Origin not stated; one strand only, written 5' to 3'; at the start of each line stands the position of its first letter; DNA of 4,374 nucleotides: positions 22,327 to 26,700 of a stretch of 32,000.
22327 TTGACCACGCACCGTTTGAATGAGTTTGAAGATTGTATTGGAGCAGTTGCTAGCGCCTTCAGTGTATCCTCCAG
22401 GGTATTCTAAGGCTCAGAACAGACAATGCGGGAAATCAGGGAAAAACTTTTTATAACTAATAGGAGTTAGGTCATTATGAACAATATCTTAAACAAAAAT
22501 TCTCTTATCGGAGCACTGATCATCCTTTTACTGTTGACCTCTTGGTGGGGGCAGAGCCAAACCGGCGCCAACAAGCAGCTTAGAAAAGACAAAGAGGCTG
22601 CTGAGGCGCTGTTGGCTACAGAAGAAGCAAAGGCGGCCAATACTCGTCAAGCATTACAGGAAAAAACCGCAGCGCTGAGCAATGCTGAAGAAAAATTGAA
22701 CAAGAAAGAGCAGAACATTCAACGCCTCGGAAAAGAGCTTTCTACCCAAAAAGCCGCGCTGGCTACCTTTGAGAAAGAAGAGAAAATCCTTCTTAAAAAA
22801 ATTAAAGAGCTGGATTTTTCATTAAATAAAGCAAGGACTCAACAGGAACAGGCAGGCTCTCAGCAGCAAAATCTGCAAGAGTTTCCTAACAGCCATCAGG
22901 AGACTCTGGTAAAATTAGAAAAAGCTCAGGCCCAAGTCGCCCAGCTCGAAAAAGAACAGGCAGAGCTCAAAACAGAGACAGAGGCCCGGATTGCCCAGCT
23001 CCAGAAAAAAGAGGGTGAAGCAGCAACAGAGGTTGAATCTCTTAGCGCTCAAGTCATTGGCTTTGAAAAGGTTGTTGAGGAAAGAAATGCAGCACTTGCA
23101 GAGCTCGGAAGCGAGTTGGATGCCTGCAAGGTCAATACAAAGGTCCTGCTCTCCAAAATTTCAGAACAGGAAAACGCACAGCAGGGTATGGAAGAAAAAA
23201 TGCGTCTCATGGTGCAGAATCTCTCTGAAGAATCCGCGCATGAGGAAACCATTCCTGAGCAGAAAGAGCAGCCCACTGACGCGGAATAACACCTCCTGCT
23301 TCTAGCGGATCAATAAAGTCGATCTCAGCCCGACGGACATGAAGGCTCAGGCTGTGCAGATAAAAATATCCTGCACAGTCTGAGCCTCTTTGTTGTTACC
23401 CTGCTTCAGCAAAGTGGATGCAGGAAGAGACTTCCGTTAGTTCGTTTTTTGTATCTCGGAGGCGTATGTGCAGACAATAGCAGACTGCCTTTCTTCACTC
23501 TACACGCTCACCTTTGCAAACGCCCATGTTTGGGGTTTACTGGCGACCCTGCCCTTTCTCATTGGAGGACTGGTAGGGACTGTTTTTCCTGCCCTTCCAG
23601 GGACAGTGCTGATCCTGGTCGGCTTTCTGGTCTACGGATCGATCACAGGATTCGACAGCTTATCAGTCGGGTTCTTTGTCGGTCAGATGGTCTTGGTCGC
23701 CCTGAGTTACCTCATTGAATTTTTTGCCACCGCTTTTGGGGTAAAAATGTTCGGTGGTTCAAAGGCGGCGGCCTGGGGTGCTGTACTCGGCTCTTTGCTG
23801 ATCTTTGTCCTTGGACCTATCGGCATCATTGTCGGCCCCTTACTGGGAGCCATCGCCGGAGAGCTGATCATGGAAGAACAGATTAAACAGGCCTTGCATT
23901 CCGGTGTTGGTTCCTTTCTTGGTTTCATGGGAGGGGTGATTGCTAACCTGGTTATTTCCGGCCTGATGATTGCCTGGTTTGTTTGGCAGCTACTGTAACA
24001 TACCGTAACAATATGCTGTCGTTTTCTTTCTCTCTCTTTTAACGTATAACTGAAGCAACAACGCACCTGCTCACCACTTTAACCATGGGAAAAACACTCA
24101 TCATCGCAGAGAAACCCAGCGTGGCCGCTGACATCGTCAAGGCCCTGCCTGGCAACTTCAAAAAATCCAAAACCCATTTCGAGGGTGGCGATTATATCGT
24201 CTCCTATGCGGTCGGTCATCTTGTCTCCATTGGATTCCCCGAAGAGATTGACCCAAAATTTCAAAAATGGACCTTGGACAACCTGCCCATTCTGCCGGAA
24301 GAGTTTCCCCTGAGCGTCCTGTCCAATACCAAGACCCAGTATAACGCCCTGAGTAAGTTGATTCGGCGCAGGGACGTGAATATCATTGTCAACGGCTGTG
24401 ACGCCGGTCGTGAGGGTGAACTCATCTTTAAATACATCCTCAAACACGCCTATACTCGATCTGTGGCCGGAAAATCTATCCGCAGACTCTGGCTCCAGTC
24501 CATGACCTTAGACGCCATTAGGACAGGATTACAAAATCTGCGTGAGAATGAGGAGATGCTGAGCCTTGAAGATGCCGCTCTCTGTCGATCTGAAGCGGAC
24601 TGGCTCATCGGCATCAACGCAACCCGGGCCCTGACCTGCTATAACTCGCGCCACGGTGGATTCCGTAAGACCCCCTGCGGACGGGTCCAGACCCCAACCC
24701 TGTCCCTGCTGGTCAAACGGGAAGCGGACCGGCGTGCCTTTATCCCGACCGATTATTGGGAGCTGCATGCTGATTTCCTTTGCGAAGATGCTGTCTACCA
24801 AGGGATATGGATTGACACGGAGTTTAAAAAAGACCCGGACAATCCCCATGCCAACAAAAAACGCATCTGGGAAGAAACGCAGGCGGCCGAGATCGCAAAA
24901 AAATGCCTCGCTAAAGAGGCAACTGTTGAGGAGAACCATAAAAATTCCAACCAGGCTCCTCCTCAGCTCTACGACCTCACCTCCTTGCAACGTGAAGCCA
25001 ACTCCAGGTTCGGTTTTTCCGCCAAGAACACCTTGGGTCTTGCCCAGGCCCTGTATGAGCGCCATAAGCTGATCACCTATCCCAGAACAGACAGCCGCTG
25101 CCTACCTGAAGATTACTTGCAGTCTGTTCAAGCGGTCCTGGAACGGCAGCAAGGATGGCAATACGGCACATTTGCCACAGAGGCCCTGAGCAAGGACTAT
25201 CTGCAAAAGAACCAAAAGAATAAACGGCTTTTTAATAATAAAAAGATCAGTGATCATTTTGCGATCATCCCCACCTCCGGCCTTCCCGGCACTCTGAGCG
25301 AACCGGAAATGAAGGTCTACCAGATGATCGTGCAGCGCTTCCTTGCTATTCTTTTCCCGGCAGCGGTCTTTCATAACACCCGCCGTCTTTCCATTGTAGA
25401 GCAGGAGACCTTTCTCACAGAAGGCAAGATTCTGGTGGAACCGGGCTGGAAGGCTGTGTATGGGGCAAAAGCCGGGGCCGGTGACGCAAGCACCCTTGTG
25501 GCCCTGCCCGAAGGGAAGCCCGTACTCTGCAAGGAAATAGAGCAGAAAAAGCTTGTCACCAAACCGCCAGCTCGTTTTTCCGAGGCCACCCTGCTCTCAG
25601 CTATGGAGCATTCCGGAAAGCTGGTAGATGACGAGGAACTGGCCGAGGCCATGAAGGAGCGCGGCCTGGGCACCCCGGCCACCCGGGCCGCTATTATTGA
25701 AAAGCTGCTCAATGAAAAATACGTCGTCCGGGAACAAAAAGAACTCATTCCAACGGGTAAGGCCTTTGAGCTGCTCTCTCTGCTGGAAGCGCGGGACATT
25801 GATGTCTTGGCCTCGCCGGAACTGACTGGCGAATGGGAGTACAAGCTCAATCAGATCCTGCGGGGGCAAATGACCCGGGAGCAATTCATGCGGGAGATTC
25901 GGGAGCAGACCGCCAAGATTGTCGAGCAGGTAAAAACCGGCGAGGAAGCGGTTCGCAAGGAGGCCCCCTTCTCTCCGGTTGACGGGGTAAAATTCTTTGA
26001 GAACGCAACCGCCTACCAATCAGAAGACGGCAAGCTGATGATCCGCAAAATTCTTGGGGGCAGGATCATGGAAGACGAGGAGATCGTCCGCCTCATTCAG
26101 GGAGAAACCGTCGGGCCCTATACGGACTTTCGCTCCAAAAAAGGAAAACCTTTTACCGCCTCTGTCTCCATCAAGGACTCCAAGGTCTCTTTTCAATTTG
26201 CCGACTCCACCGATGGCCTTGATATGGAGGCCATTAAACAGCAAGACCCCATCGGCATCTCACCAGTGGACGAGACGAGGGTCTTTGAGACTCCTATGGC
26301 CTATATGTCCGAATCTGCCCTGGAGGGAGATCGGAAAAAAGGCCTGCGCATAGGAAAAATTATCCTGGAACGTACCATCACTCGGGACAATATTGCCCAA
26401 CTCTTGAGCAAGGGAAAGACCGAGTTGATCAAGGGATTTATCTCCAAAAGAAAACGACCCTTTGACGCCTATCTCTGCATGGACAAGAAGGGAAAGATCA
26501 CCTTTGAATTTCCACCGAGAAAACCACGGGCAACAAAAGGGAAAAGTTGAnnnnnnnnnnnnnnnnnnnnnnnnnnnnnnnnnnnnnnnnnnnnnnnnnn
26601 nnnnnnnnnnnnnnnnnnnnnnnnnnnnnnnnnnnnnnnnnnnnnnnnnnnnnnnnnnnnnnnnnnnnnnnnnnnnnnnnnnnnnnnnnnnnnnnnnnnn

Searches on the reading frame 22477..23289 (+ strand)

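Call 51: search_protein_families(library=ncbifam, proteins=[window:22477-23289:+])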
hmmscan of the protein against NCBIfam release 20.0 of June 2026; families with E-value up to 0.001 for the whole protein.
window:22477-23289:+ (270 aa): 2 families
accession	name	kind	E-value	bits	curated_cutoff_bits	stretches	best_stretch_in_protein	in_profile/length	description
TIGR02168.1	SMC_prok_B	equivalog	2.7e-06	25.5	567.35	1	37-265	232-460/1181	chromosome segregation protein SMC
TIGR02169.1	SMC_prok_A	equivalog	0.00032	18.5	729.4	1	32-263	705-934/1165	chromosome segregation protein SMC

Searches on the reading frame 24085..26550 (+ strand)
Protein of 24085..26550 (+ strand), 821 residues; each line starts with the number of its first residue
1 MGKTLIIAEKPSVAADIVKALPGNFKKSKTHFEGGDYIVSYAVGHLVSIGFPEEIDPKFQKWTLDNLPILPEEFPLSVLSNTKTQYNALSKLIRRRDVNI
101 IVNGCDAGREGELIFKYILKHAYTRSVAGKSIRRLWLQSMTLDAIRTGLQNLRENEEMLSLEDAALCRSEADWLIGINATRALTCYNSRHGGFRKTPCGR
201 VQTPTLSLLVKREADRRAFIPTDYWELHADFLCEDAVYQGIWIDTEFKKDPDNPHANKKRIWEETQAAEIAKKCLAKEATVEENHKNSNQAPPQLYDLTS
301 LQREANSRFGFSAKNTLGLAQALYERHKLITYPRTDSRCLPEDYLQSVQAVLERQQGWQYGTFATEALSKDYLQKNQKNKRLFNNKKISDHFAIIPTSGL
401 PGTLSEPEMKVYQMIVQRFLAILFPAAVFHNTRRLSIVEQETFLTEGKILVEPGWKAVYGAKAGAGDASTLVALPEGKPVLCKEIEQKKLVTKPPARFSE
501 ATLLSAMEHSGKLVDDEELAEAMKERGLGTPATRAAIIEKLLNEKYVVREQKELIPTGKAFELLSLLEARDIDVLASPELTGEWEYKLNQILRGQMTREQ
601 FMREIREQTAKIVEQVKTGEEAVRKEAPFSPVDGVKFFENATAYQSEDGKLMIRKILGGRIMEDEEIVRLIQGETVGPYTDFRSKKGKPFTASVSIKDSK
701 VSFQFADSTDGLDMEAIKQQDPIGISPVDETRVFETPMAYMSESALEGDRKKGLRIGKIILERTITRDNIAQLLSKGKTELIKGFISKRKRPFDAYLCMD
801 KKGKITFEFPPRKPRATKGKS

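Call 51: search_protein_families(library=ncbifam, proteins=[window:24085-26550:+])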
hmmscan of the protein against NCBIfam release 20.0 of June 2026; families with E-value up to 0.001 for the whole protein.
window:24085-26550:+ (821 aa): 12 families
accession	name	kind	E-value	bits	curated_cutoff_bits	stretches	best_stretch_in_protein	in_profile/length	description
NF006032.0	PRK08173.1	equivalog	0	1151.7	1058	1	1-818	1-823/863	DNA topoisomerase III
NF011313.0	PRK14724.1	equivalog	2.6e-256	853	1088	1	1-814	1-853/988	DNA topoisomerase III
NF005829.0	PRK07726.1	subfamily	3.5e-193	643.9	597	1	3-627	1-607/669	DNA topoisomerase 3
TIGR01056.1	topB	subfamily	1.9e-168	562.1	515.75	1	3-627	2-611/706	DNA topoisomerase III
NF004438.0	PRK05776.1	equivalog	2.2e-85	287.2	793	1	2-626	8-592/677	DNA topoisomerase I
TIGR01057.1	topA_arch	equivalog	8.7e-78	262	458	1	7-626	1-578/618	DNA topoisomerase I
NF005555.0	PRK07220.1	equivalog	1.7e-62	211.8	635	1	5-625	3-577/740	DNA topoisomerase I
TIGR01051.1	topA_bact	equivalog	8.5e-62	210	456.4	2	31-511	15-487/632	type I DNA topoisomerase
NF011532.0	PRK14973.1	equivalog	6.6e-52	176.4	930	1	5-625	3-576/936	DNA topoisomerase I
NF006451.0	PRK08780.1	equivalog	1.2e-45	156.2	1265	1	80-617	58-577/824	DNA topoisomerase I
NF004966.0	PRK06319.1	equivalog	2.5e-35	121.8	868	1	30-616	18-580/862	DNA topoisomerase I/SWI domain fusion protein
TIGR01054.1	rgy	equivalog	1.8e-34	118.6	471.7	1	96-609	717-1169/1172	reverse gyrase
